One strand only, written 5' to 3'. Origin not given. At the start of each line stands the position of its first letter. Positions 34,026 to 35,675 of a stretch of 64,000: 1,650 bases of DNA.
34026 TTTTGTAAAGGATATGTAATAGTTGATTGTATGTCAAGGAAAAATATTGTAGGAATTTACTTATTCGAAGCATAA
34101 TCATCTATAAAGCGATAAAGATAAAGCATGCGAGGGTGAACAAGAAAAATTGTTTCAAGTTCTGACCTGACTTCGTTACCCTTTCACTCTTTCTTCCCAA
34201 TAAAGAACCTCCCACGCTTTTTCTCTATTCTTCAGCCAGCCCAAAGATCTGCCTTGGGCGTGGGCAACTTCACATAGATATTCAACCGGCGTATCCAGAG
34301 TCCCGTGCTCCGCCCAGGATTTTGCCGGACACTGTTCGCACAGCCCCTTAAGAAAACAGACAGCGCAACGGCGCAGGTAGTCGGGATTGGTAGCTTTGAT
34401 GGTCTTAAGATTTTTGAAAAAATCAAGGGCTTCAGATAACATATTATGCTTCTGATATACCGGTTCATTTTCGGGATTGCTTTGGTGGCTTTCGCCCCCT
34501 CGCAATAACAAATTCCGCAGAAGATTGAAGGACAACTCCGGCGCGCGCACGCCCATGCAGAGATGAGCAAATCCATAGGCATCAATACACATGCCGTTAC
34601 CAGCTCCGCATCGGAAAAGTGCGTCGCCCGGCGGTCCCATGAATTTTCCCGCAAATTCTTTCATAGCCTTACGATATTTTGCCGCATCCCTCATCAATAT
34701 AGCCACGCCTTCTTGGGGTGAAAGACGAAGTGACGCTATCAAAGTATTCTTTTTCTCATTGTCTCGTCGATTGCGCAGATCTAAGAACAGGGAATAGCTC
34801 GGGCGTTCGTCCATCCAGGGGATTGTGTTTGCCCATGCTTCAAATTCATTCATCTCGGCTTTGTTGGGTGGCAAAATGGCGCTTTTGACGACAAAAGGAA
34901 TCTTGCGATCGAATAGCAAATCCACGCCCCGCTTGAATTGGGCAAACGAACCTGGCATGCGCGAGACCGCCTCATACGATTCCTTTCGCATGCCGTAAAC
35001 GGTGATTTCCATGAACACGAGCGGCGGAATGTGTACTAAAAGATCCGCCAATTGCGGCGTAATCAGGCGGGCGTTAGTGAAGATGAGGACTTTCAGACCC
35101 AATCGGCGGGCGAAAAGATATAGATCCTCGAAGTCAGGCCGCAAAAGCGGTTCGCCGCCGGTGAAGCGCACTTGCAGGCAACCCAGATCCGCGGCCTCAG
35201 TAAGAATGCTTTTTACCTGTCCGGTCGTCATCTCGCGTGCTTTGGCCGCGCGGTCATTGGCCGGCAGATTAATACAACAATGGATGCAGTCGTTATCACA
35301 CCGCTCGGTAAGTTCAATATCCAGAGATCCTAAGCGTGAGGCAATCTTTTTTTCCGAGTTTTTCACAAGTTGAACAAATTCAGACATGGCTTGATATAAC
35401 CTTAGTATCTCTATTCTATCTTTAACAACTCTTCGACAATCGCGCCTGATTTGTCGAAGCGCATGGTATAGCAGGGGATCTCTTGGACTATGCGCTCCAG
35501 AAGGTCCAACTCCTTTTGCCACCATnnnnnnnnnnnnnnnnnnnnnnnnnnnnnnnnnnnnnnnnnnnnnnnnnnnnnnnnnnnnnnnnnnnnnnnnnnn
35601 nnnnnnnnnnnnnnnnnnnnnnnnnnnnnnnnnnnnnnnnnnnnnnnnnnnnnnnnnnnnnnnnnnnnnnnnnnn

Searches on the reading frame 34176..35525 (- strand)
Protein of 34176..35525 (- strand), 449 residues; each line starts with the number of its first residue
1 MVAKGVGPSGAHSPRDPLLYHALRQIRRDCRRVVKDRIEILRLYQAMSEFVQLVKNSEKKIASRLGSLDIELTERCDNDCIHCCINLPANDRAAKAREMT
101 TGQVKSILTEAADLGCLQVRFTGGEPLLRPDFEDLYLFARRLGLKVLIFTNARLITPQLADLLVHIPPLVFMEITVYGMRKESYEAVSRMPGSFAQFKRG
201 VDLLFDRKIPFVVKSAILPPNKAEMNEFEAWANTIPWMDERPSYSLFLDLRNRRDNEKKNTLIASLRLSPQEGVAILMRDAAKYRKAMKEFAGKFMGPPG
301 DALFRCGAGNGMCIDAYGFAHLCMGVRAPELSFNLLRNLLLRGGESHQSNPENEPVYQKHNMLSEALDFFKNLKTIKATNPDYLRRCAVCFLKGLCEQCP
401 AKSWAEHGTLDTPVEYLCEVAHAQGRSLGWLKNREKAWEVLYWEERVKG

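Call 5: search_protein_families(library=ncbifam, proteins=[window:34176-35525:-], max_evalue=0.01)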
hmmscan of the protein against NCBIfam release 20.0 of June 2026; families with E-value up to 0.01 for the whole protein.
window:34176-35525:- (449 aa): 55 families (the best 25 are shown)
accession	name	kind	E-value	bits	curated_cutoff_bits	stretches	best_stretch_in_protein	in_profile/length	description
TIGR04545.1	rSAM_ahbD_hemeb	equivalog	4.2e-21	75.7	500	1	70-235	4-165/339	heme b synthase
TIGR04251.1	SCM_rSAM_ScmF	equivalog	8.6e-20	71.4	400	1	69-235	7-172/353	SynChlorMet cassette radical SAM/SPASM protein ScmF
TIGR03962.1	mycofact_rSAM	equivalog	1.4e-17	63.9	265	1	68-234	14-175/339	mycofactocin radical SAM maturase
TIGR04546.1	rSAM_ahbC_deAc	equivalog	4.8e-17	61.8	650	1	71-211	44-179/390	12,18-didecarboxysiroheme deacetylase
TIGR04055.1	rSAM_NirJ2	equivalog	7.1e-17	61.9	500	1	72-232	6-161/326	putative heme d1 biosynthesis radical SAM protein NirJ2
TIGR02109.1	PQQ_syn_pqqE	equivalog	1.7e-16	60.1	381.35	1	68-226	9-163/358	pyrroloquinoline quinone biosynthesis protein PqqE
NF045574.1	sacti_mat_StsB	exception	3.1e-16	59.3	625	1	64-235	94-259/466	StsB family radical SAM/SPASM domain sactipeptide maturase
TIGR04347.1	pseudo_SAM_Halo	equivalog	1.8e-15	57.1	525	1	71-227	43-194/390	TIGR04347 family pseudo-SAM/SPASM protein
TIGR04250.1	SCM_rSAM_ScmE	equivalog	3.4e-14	52.5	400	1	67-225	4-158/358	SynChlorMet cassette radical SAM/SPASM protein ScmE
NF038332.1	rSAM_rare_HxsC4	exception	1.1e-13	51.1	500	1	58-204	6-150/335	radical SAM protein HxsC4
TIGR02668.1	moaA_archaeal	equivalog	1.3e-13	50.6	325.25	1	65-203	9-142/303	GTP 3',8-cyclase MoaA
NF001199.0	PRK00164.2-1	equivalog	1.6e-13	50.5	231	1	65-207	11-148/308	GTP 3',8-cyclase MoaA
TIGR02666.1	moaA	equivalog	1.9e-13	50.1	284.05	1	67-208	11-154/336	GTP 3',8-cyclase MoaA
NF050035.1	rSAM_WgK_link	exception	4.5e-12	45.6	650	1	68-210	11-149/367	radical SAM/SPASM peptide maturase WgkB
TIGR04466.1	rSAM_BlsE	equivalog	4.9e-12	45.9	400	1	68-228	5-158/327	cytosylglucuronate decarboxylase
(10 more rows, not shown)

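Call 6: search_protein_families(library=pfam, proteins=[window:34176-35525:-], max_evalue=0.01)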
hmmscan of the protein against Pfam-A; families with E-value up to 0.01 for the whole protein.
window:34176-35525:- (449 aa): 1 family
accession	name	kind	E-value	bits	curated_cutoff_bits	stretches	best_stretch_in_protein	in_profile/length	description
PF04055.27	Radical_SAM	-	5.1e-19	69.5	29.5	1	70-224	1-158/166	Radical SAM superfamily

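Call 13: list_cluster_members(proteins=[P0001, window:34176-35525:-, window:35411-37474:-, window:29948-31081:-])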
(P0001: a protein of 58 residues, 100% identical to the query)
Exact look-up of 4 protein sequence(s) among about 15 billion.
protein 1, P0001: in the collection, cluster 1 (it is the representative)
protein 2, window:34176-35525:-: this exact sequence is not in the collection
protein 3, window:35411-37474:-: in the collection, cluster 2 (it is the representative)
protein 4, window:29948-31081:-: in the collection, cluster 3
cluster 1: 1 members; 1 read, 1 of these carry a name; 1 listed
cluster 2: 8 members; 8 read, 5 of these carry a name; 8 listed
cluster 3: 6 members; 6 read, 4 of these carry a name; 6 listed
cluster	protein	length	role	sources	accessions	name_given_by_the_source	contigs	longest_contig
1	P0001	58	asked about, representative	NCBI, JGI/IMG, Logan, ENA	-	hypothetical protein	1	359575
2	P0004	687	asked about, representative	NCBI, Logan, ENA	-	-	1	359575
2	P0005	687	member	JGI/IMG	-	MoaA/NifB/PqqE/SkfB family radical SAM enzyme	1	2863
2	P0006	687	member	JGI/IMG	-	MoaA/NifB/PqqE/SkfB family radical SAM enzyme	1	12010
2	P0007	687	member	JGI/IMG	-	MoaA/NifB/PqqE/SkfB family radical SAM enzyme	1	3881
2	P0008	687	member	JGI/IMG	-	MoaA/NifB/PqqE/SkfB family radical SAM enzyme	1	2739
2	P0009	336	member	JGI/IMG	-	hypothetical protein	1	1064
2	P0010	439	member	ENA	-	-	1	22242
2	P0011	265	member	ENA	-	-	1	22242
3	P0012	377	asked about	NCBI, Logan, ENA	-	-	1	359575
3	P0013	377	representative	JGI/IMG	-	radical SAM protein with 4Fe4S-binding SPASM domain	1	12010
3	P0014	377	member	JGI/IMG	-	radical SAM protein with 4Fe4S-binding SPASM domain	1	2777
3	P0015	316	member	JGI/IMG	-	radical SAM protein with 4Fe4S-binding SPASM domain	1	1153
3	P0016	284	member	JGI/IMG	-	radical SAM protein with 4Fe4S-binding SPASM domain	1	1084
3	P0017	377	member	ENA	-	-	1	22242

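Call 15: find_homologous_proteins(query=window:34176-35387:-, max_evalue=0.00001)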
Query window:34176-35387:- (403 aa): 4337 proteins with E <= 0.00001 among 8000 candidates; the best 120 are listed.
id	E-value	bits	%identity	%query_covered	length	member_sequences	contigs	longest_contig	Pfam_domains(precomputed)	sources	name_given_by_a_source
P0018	3.9e-277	937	100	100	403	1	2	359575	PF04055.28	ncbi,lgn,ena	-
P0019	6.7e-234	794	85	100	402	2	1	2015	PF04055.28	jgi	jgi:MoaA/NifB/PqqE/SkfB family radical SAM enzyme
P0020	1.7e-228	776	83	100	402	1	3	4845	PF04055.28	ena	-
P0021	3.3e-227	772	83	100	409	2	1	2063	PF04055.28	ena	-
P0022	4.2e-223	759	81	99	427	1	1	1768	PF04055.28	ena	-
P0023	9.0e-223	758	81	99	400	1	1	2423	PF04055.28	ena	-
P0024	1.5e-215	734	80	99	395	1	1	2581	PF04055.28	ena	-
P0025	2.5e-212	723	78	99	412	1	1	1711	PF04055.28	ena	-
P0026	6.5e-206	702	76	99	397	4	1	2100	PF04055.28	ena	-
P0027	1.0e-203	695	76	99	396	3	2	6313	PF04055.28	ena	-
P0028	5.3e-201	686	75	100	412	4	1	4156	PF04055.28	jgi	jgi:MoaA/NifB/PqqE/SkfB family radical SAM enzyme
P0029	9.4e-199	679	73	99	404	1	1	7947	PF04055.28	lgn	-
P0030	7.2e-198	676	74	99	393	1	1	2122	PF04055.28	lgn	-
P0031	3.2e-196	670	73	100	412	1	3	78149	PF04055.28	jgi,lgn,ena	jgi:MoaA/NifB/PqqE/SkfB family radical SAM enzyme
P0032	9.9e-196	669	74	99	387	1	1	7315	PF04055.28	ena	-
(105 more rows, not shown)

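Call 18: find_related_loci(query=A1, collection=genome_contigs, flank=10000)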
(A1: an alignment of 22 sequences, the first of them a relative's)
Query A1 (403 aa) in genome_contigs; peptide patterns used: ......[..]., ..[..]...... (x = any residue, [..] = any of these).
599 stretches matched a pattern (row limit reached: there are more); 467 encode a relative of the query (tblastn E <= 1e-3); the best 80 are kept; 80 distinct loci.
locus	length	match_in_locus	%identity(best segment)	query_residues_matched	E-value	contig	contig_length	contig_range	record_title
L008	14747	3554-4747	64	1-400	1e-170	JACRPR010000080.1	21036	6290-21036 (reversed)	MAG: Chloroflexi bacterium isolate NC_groundwater_1992_Pr3_S-0.65um_56_3 SR2-18-Sp65_coassembly_scaffold_74130, whole ge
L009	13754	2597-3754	65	19-401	1e-169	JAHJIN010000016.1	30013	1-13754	MAG: Chloroflexota bacterium isolate Modern_marine_rock_biofilm.mb.101 Modern_marine_roc.mb.101_k141_21689, whole genome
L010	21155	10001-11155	62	18-402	2e-161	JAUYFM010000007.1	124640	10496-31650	MAG: Smithellaceae bacterium isolate C21_metabat.bin.13 C21_k141_170942, whole genome shotgun sequence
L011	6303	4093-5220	60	4-397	2e-159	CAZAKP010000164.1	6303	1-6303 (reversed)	MAG TPA_asm: uncultured bacterium isolate SRP098346_co1_22 genome assembly, contig: NODE_17795_length_6303_cov_21.342350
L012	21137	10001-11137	58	1-401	3e-154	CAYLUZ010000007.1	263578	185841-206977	MAG TPA_asm: uncultured Leptolinea sp. isolate SRP302447_co2_431 genome assembly, contig: NODE_144_length_263578_cov_25.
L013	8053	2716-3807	58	19-403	6e-147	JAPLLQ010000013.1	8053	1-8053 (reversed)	MAG: Candidatus Omnitrophota bacterium isolate LacPavin_0419_WC90_MAG_41_7 LacPavin_0419_WC90_scaffold_432593, whole gen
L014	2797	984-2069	58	19-402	2e-152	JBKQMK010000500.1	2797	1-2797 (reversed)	MAG: Desulfomonilaceae bacterium isolate LABRr1A1B1C__bin_124 LABRr1A1B1C_000000247246, whole genome shotgun sequence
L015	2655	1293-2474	53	1-402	3e-151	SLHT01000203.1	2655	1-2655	MAG: Syntrophomonadaceae bacterium isolate CSSed165cm_165 CSSed16-5cm-236910, whole genome shotgun sequence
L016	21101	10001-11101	56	13-401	2e-142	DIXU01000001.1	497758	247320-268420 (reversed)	MAG TPA_asm: Candidatus Aminicenantes bacterium UBA6072 UBA6072_contig_76, whole genome shotgun sequence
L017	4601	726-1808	56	19-402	3e-144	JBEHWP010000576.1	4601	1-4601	MAG: Vulcanimicrobiota bacterium isolate ER1 k141_249479_length_4601_cov_7.0000, whole genome shotgun sequence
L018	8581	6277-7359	57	19-402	5e-141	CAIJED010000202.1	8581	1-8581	uncultured Methanomicrobiales archaeon isolate AM5_bin-0447 genome assembly, contig: bin-0447:202/401, whole genome shot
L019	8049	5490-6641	53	2-402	1e-140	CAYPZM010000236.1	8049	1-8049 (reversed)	MAG TPA_asm: uncultured Cytophagia bacterium isolate SRP141376_co2_249 genome assembly, contig: NODE_16078_length_8049_c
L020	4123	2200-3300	57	13-401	3e-140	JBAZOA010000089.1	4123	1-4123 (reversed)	MAG: Candidatus Omnitrophota bacterium isolate SO_2017_LW4_83 scaffold_43685_c1_LW137-91_2017, whole genome shotgun sequ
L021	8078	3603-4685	57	27-401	3e-133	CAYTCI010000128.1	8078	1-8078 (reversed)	MAG TPA_asm: uncultured Cytophagia bacterium isolate SRP220891_co4_34 genome assembly, contig: NODE_15966_length_8078_co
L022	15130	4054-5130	53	19-400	8e-132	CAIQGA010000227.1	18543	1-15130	MAG: uncultured Chlorobiaceae bacterium isolate Day6-4_bin-310 genome assembly, contig: bin-310:227/234, whole genome sh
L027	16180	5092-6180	48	19-402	8e-119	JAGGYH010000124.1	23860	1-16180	MAG: Candidatus Aminicenantes bacterium isolate AUK173 PB_MBMC_127_c_000000000074, whole genome shotgun sequence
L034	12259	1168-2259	45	18-402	3e-108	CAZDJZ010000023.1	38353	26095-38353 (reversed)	MAG TPA_asm: uncultured Eubacteriales bacterium isolate SRP141376_co1_358 genome assembly, contig: NODE_2516_length_3835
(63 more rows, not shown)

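Call 56: search_solved_structures(query=window:34176-35387:-, max_evalue=0.00001)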
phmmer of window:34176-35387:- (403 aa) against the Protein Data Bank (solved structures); distinct sequences matched with E-value up to 0.00001: 4.
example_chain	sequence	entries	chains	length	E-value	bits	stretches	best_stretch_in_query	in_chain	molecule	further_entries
7vob_C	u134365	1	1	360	4.3e-09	39.1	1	18-182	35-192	Cytosylglucuronate decarboxylase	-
7voc_C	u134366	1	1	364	4.4e-09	39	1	18-182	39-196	Cytosylglucuronate decarboxylase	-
6c8v_A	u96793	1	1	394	9e-09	38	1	22-150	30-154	Coenzyme PQQ synthesis protein E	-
6efn_A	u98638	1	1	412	2.4e-06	30.1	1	22-182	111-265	Sporulation killing factor maturation protein SkfB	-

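Call 64: search_protein_families(library=ncbifam, proteins=[L022:2898-3926:+, L022:3991-5169:+, L022:5213-5518:+, L022:6064-7206:+, L027:4060-4974:+, L027:4999-6195:+, L027:6218-6520:+, L027:6521-7645:+, L034:132-1115:+, L034:1105-2316:+], max_evalue=1e-10)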
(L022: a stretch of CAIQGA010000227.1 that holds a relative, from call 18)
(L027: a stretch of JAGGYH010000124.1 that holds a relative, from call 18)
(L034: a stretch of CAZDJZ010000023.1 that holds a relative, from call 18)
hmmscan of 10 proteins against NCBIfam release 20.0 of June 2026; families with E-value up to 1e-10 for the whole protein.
L022:2898-3926:+ (342 aa): 0 families

L022:3991-5169:+ (392 aa): 21 families
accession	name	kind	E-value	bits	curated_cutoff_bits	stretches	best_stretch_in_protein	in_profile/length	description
TIGR04545.1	rSAM_ahbD_hemeb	equivalog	1.9e-22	80.1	500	1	26-171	3-144/339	heme b synthase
TIGR04251.1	SCM_rSAM_ScmF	equivalog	1e-19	71.1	400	1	22-163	3-143/353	SynChlorMet cassette radical SAM/SPASM protein ScmF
TIGR04055.1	rSAM_NirJ2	equivalog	1.4e-19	70.9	500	1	28-195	5-167/326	putative heme d1 biosynthesis radical SAM protein NirJ2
TIGR04546.1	rSAM_ahbC_deAc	equivalog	1e-18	67.3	650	1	27-158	43-169/390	12,18-didecarboxysiroheme deacetylase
TIGR04347.1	pseudo_SAM_Halo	equivalog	1.5e-18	67.3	525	1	28-160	43-170/390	TIGR04347 family pseudo-SAM/SPASM protein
TIGR03962.1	mycofact_rSAM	equivalog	5.1e-18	65.3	265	1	27-311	16-292/339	mycofactocin radical SAM maturase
TIGR04250.1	SCM_rSAM_ScmE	equivalog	6e-18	64.9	400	1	25-171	5-147/358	SynChlorMet cassette radical SAM/SPASM protein ScmE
NF045574.1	sacti_mat_StsB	exception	3e-17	62.6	625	1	4-344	78-406/466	StsB family radical SAM/SPASM domain sactipeptide maturase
TIGR02668.1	moaA_archaeal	equivalog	6.7e-17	61.4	325.25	1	24-148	11-130/303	GTP 3',8-cyclase MoaA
TIGR02109.1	PQQ_syn_pqqE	equivalog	8.4e-16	57.8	381.35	1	26-152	10-132/358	pyrroloquinoline quinone biosynthesis protein PqqE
NF001199.0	PRK00164.2-1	equivalog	4.4e-15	55.6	231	1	25-147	14-132/308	GTP 3',8-cyclase MoaA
TIGR04054.1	rSAM_NirJ1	equivalog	4.1e-14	52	650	1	27-157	40-165/387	putative heme d1 biosynthesis radical SAM protein NirJ1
NF050035.1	rSAM_WgK_link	exception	5.1e-14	52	650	1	25-167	11-149/367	radical SAM/SPASM peptide maturase WgkB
TIGR04051.1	rSAM_NirJ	equivalog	6.2e-14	51.7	515.45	1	28-160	7-134/354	heme d1 biosynthesis radical SAM protein NirJ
TIGR02666.1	moaA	equivalog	2.1e-13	49.9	284.05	1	26-149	13-138/336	GTP 3',8-cyclase MoaA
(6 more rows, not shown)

L022:5213-5518:+ (101 aa): 0 families

L022:6064-7206:+ (380 aa): 31 families (the best 25 are shown)
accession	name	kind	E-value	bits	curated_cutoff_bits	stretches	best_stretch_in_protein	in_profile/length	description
TIGR04545.1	rSAM_ahbD_hemeb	equivalog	2.9e-29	102.6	500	1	29-191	4-163/339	heme b synthase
TIGR04251.1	SCM_rSAM_ScmF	equivalog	3e-27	95.9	400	1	30-362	9-345/353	SynChlorMet cassette radical SAM/SPASM protein ScmF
TIGR04051.1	rSAM_NirJ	equivalog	9.5e-27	93.9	515.45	1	30-222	7-194/354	heme d1 biosynthesis radical SAM protein NirJ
TIGR02109.1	PQQ_syn_pqqE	equivalog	3.4e-26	92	381.35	1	27-192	9-171/358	pyrroloquinoline quinone biosynthesis protein PqqE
TIGR04053.2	TIGR04053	equivalog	5.1e-24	85.2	395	1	29-191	12-174/366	TIGR04053 family radical SAM/SPASM domain-containing protein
TIGR04250.1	SCM_rSAM_ScmE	equivalog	7e-24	84.4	400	1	26-190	4-165/358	SynChlorMet cassette radical SAM/SPASM protein ScmE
TIGR02668.1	moaA_archaeal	equivalog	2.1e-22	79.5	325.25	1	25-199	10-182/303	GTP 3',8-cyclase MoaA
TIGR04340.1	rSAM_ACGX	hypoth_equivalog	3.2e-22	79.2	400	1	24-348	2-330/341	radical SAM/SPASM domain protein, ACGX system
TIGR04347.1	pseudo_SAM_Halo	equivalog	5.3e-22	78.6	525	1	29-201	42-210/390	TIGR04347 family pseudo-SAM/SPASM protein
TIGR04055.1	rSAM_NirJ2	equivalog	5.4e-22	78.7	500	1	28-347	3-314/326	putative heme d1 biosynthesis radical SAM protein NirJ2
TIGR04546.1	rSAM_ahbC_deAc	equivalog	1e-21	77.2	650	1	30-192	44-202/390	12,18-didecarboxysiroheme deacetylase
TIGR03962.1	mycofact_rSAM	equivalog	2.8e-21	76.1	265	1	23-191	10-174/339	mycofactocin radical SAM maturase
NF001199.0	PRK00164.2-1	equivalog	2.8e-20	72.7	231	1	21-193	8-178/308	GTP 3',8-cyclase MoaA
NF045574.1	sacti_mat_StsB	exception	3.4e-20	72.3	625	1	31-191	102-257/466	StsB family radical SAM/SPASM domain sactipeptide maturase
TIGR02666.1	moaA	equivalog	6.7e-20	71.3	284.05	1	28-196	13-186/336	GTP 3',8-cyclase MoaA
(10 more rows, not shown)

L027:4060-4974:+ (304 aa): 0 families

L027:4999-6195:+ (398 aa): 24 families
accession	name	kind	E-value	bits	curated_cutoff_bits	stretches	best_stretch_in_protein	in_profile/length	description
TIGR04055.1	rSAM_NirJ2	equivalog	6.3e-26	91.7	500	1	39-355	6-314/326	putative heme d1 biosynthesis radical SAM protein NirJ2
TIGR02668.1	moaA_archaeal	equivalog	5.7e-23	81.3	325.25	1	33-201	10-175/303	GTP 3',8-cyclase MoaA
TIGR04545.1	rSAM_ahbD_hemeb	equivalog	7.7e-23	81.5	500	1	37-230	4-189/339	heme b synthase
TIGR04546.1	rSAM_ahbC_deAc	equivalog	1e-22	80.5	650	1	37-180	43-181/390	12,18-didecarboxysiroheme deacetylase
NF045574.1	sacti_mat_StsB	exception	7.9e-22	77.7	625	1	30-200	93-254/466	StsB family radical SAM/SPASM domain sactipeptide maturase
NF001199.0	PRK00164.2-1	equivalog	1.1e-21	77.3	231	1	34-201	13-177/308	GTP 3',8-cyclase MoaA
TIGR03962.1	mycofact_rSAM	equivalog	8.4e-21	74.5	265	1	35-359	14-327/339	mycofactocin radical SAM maturase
TIGR04250.1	SCM_rSAM_ScmE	equivalog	4.9e-20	71.7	400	1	35-203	5-166/358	SynChlorMet cassette radical SAM/SPASM protein ScmE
NF050035.1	rSAM_WgK_link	exception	1.4e-19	70.3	650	1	28-194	6-163/367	radical SAM/SPASM peptide maturase WgkB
TIGR02666.1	moaA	equivalog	1.1e-18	67.3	284.05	1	34-201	11-182/336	GTP 3',8-cyclase MoaA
TIGR02109.1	PQQ_syn_pqqE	equivalog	1.1e-17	64.1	381.35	1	34-198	8-168/358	pyrroloquinoline quinone biosynthesis protein PqqE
TIGR04347.1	pseudo_SAM_Halo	equivalog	1.6e-17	63.9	525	1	38-173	43-173/390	TIGR04347 family pseudo-SAM/SPASM protein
TIGR04054.1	rSAM_NirJ1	equivalog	2.3e-17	62.7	650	1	38-173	41-171/387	putative heme d1 biosynthesis radical SAM protein NirJ1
TIGR04251.1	SCM_rSAM_ScmF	equivalog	3.7e-16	59.5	400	1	33-180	4-150/353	SynChlorMet cassette radical SAM/SPASM protein ScmF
TIGR04051.1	rSAM_NirJ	equivalog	5.1e-16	58.6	515.45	1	38-194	7-155/354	heme d1 biosynthesis radical SAM protein NirJ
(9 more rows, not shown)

L027:6218-6520:+ (100 aa): 1 family
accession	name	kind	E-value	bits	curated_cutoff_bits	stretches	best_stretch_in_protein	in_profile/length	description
TIGR03859.1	PQQ_PqqD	equivalog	5.7e-12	45.4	46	1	41-97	25-80/81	pyrroloquinoline quinone biosynthesis peptide chaperone PqqD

L027:6521-7645:+ (374 aa): 26 families (the best 25 are shown)
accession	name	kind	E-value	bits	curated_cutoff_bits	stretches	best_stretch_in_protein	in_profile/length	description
TIGR04545.1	rSAM_ahbD_hemeb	equivalog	4.7e-23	82.2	500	1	32-196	5-166/339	heme b synthase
TIGR04051.1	rSAM_NirJ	equivalog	3.5e-22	78.9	515.45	1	32-203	7-174/354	heme d1 biosynthesis radical SAM protein NirJ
TIGR02668.1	moaA_archaeal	equivalog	3.9e-22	78.6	325.25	1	23-198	6-179/303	GTP 3',8-cyclase MoaA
TIGR04250.1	SCM_rSAM_ScmE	equivalog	1.2e-21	77.1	400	1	28-192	4-165/358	SynChlorMet cassette radical SAM/SPASM protein ScmE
NF001199.0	PRK00164.2-1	equivalog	1.3e-20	73.8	231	1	23-195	8-178/308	GTP 3',8-cyclase MoaA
TIGR04546.1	rSAM_ahbC_deAc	equivalog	1.8e-20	73.1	650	1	32-195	44-203/390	12,18-didecarboxysiroheme deacetylase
TIGR02666.1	moaA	equivalog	5e-20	71.7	284.05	1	24-202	7-189/336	GTP 3',8-cyclase MoaA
NF045574.1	sacti_mat_StsB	exception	5.8e-19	68.3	625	1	32-193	101-257/466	StsB family radical SAM/SPASM domain sactipeptide maturase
TIGR04053.2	TIGR04053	equivalog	5e-18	65.5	395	1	32-195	13-176/366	TIGR04053 family radical SAM/SPASM domain-containing protein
TIGR04055.1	rSAM_NirJ2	equivalog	1.2e-17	64.5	500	1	33-344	6-309/326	putative heme d1 biosynthesis radical SAM protein NirJ2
TIGR04340.1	rSAM_ACGX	hypoth_equivalog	1.3e-17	64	400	1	26-212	2-189/341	radical SAM/SPASM domain protein, ACGX system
TIGR04133.1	rSAM_w_lipo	hypoth_equivalog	3.7e-17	62.3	425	1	18-337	15-328/350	TIGR04133 family radical SAM/SPASM protein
TIGR02109.1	PQQ_syn_pqqE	equivalog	7.2e-17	61.3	381.35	1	31-196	11-173/358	pyrroloquinoline quinone biosynthesis protein PqqE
TIGR04054.1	rSAM_NirJ1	equivalog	1e-16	60.6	650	1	33-199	42-204/387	putative heme d1 biosynthesis radical SAM protein NirJ1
TIGR04251.1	SCM_rSAM_ScmF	equivalog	2.5e-16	60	400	1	31-191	8-168/353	SynChlorMet cassette radical SAM/SPASM protein ScmF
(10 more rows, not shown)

L034:132-1115:+ (327 aa): 0 families

L034:1105-2316:+ (403 aa): 31 families (the best 25 are shown)
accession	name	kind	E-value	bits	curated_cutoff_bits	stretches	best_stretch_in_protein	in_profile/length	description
TIGR04545.1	rSAM_ahbD_hemeb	equivalog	9.8e-23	81.1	500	1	28-193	4-165/339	heme b synthase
TIGR04055.1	rSAM_NirJ2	equivalog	2.6e-22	79.8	500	1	30-346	6-314/326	putative heme d1 biosynthesis radical SAM protein NirJ2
TIGR02668.1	moaA_archaeal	equivalog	9.2e-22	77.4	325.25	1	25-191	11-174/303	GTP 3',8-cyclase MoaA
TIGR04546.1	rSAM_ahbC_deAc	equivalog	1.1e-21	77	650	1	29-171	44-181/390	12,18-didecarboxysiroheme deacetylase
TIGR04250.1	SCM_rSAM_ScmE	equivalog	2.3e-21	76.1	400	1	26-173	5-148/358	SynChlorMet cassette radical SAM/SPASM protein ScmE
NF045574.1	sacti_mat_StsB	exception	8.9e-21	74.2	625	1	18-186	90-252/466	StsB family radical SAM/SPASM domain sactipeptide maturase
NF001199.0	PRK00164.2-1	equivalog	1.7e-20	73.4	231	1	25-189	13-174/308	GTP 3',8-cyclase MoaA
TIGR04251.1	SCM_rSAM_ScmF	equivalog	2e-20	73.5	400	1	26-186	6-165/353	SynChlorMet cassette radical SAM/SPASM protein ScmF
TIGR03962.1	mycofact_rSAM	equivalog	2.8e-20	72.8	265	1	26-350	14-327/339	mycofactocin radical SAM maturase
TIGR02666.1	moaA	equivalog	8.8e-20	70.9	284.05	1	26-177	12-166/336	GTP 3',8-cyclase MoaA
TIGR04051.1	rSAM_NirJ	equivalog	1.1e-19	70.6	515.45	1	29-176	7-149/354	heme d1 biosynthesis radical SAM protein NirJ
TIGR02109.1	PQQ_syn_pqqE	equivalog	1.4e-18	67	381.35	1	25-191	8-170/358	pyrroloquinoline quinone biosynthesis protein PqqE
TIGR04054.1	rSAM_NirJ1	equivalog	1.2e-16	60.3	650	1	29-163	41-170/387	putative heme d1 biosynthesis radical SAM protein NirJ1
NF012164.0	AlbA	equivalog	5e-16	58.2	850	1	18-172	107-257/442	subtilosin maturase AlbA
TIGR04082.1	rSAM_for_selen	equivalog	8.1e-16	57.8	350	1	21-170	196-339/516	thio(seleno)oxazole modification radical SAM maturase SbtM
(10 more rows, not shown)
